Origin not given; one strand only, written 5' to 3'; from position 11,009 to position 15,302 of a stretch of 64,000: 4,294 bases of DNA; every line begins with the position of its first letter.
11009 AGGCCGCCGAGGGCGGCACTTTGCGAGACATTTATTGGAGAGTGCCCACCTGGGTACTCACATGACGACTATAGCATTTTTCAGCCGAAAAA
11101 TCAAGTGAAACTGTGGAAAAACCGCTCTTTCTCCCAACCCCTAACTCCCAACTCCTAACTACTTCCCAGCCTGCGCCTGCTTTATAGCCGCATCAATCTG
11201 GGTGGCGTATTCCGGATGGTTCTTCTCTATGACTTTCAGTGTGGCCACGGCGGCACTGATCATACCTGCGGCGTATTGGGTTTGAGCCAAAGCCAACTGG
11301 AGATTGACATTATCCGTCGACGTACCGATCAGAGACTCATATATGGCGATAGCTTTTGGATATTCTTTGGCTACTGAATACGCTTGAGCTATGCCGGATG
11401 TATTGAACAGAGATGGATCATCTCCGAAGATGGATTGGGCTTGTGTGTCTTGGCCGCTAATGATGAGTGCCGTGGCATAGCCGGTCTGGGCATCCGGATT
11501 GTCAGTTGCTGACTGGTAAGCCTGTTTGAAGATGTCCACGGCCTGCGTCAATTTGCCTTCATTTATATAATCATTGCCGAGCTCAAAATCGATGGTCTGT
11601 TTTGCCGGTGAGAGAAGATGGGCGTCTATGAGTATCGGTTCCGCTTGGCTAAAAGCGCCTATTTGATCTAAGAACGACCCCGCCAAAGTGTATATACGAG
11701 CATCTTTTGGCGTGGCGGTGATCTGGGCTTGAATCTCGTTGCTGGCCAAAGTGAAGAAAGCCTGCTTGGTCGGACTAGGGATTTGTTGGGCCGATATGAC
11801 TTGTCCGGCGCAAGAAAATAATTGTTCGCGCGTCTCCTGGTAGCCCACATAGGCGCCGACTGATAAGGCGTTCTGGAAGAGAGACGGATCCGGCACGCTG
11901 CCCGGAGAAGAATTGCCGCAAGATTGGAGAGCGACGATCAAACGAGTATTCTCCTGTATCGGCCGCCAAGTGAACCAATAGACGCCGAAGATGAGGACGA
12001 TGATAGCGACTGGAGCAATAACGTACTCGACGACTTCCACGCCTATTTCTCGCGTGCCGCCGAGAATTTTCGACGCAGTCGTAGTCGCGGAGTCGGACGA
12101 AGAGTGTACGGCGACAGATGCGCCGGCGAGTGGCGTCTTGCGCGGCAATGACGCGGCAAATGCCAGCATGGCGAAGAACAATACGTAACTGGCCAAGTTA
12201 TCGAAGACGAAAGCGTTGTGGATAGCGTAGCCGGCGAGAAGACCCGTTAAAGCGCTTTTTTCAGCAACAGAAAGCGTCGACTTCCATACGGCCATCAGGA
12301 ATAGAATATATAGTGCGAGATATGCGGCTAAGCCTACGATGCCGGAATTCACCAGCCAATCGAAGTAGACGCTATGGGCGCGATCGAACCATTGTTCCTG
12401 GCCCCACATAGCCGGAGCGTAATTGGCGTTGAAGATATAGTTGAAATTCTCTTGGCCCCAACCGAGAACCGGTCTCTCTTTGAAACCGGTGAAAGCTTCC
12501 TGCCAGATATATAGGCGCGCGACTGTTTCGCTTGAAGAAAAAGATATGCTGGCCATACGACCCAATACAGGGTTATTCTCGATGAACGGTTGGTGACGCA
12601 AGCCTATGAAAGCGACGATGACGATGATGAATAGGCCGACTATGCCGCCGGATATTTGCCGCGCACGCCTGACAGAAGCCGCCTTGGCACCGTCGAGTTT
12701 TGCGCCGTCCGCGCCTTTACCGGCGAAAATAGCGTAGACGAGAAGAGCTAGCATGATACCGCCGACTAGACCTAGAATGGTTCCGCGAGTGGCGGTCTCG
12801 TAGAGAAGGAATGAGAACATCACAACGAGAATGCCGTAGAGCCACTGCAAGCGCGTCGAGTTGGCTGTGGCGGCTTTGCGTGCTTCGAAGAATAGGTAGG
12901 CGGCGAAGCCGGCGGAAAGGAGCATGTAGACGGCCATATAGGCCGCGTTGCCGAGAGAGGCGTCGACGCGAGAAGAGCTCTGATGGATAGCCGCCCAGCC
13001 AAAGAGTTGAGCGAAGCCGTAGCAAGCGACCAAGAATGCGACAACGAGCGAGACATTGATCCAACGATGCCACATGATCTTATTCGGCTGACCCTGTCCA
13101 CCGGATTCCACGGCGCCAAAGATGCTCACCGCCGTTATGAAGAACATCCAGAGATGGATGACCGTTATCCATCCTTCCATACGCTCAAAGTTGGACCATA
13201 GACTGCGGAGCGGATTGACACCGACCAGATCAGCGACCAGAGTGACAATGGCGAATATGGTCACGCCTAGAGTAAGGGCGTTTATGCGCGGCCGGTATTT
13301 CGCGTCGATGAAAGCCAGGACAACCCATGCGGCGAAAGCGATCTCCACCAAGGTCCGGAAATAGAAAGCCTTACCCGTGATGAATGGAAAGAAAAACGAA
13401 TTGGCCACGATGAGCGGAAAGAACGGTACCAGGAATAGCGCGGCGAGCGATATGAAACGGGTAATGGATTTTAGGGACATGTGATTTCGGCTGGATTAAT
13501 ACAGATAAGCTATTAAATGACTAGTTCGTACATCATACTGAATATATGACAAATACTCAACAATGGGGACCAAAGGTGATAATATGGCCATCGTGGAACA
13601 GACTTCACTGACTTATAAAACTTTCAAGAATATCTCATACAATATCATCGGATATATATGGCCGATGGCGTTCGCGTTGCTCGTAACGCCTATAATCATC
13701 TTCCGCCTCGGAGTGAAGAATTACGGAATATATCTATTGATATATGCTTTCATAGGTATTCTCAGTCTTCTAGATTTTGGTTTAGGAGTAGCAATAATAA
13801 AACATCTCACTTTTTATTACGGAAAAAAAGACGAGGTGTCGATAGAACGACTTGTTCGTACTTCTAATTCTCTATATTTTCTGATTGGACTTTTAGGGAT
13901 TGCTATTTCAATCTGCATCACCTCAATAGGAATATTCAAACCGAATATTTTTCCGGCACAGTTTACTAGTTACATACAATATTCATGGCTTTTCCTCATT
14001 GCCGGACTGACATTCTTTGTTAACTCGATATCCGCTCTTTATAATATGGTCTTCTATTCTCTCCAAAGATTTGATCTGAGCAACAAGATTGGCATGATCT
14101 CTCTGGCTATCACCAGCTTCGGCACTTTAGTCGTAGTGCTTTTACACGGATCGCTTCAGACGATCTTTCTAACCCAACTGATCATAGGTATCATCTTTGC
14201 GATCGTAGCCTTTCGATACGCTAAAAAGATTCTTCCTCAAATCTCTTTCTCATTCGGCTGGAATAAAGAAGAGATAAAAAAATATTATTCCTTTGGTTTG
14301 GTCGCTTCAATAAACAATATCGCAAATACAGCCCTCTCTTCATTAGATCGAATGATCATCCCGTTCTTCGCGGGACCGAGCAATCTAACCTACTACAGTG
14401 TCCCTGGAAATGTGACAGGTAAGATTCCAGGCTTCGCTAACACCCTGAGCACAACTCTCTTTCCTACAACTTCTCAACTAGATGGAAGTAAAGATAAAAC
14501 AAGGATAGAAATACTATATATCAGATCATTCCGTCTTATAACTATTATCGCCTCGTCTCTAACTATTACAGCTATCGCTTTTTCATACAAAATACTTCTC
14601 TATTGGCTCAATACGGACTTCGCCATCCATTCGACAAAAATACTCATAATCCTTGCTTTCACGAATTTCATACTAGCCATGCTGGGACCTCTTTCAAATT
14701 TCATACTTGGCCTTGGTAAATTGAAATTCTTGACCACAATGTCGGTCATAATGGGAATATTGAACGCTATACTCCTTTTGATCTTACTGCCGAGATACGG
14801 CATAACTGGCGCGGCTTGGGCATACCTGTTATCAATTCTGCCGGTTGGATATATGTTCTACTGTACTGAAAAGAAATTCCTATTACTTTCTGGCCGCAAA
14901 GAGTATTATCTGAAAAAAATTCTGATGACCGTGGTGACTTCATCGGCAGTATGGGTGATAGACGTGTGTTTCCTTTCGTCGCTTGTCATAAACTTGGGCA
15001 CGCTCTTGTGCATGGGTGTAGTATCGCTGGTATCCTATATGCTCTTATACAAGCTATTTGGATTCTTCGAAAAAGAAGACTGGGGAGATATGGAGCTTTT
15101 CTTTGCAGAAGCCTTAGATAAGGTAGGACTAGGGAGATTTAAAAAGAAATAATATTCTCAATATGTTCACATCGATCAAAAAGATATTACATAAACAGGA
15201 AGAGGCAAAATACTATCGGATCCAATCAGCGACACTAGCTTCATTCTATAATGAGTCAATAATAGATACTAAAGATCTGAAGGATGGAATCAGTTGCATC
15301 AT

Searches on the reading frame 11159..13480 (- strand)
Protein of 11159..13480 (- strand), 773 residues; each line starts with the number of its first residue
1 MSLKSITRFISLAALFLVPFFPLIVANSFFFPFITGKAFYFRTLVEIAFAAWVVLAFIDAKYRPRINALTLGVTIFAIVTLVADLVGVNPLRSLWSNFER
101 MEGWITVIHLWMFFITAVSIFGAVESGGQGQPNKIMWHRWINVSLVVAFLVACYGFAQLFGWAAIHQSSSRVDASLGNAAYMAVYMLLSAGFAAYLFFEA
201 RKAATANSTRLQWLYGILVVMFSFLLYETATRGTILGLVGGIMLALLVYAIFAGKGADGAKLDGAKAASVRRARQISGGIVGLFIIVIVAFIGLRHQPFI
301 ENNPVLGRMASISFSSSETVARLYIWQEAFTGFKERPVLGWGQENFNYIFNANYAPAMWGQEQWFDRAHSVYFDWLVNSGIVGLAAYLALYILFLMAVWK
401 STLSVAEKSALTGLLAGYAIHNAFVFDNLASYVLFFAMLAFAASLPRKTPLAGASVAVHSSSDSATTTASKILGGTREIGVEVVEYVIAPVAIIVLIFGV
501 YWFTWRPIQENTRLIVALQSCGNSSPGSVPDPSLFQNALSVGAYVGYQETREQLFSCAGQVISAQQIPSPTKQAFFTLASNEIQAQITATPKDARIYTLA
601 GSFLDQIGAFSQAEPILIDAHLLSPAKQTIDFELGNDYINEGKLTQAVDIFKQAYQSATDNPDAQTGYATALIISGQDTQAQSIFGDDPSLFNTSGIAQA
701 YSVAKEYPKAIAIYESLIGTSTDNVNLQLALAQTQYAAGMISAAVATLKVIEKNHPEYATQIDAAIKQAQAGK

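Call 16: search_protein_families(library=pfam, proteins=[window:11159-13480:-], max_evalue=0.00001)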
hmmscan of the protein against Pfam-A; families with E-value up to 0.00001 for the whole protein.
window:11159-13480:- (773 aa): 4 families
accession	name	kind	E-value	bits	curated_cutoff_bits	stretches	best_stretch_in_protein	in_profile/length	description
PF04932.20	Wzy_C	-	3.4e-20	72.8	31.7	1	218-388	2-149/149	O-Antigen ligase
PF14559.12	TPR_19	-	2.8e-16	60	25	2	705-761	5-60/68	Tetratricopeptide repeat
PF13428.12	TPR_14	-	2e-06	28.3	23.5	0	633-670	6-43/44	Tetratricopeptide repeat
PF23914.1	TPR_CcmH_CycH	-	6.2e-06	26.6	42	0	634-682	56-104/158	Cytochrome c-type biogenesis protein H TPR domain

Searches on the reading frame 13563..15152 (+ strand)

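Call 16: search_protein_families(library=pfam, proteins=[window:13563-15152:+], max_evalue=0.00001)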
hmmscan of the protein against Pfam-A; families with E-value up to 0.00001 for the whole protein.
window:13563-15152:+ (529 aa): 3 families
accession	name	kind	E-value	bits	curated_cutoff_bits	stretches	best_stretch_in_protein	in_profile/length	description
PF01943.22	Polysacc_synt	-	9.2e-17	61.8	28.2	1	22-306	3-273/274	Polysaccharide biosynthesis protein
PF13440.11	Polysacc_synt_3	-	1.4e-13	51.2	23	1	49-346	6-281/293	Polysaccharide biosynthesis protein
PF01554.23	MatE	-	1.1e-06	28.9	24.9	1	250-404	4-158/161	MatE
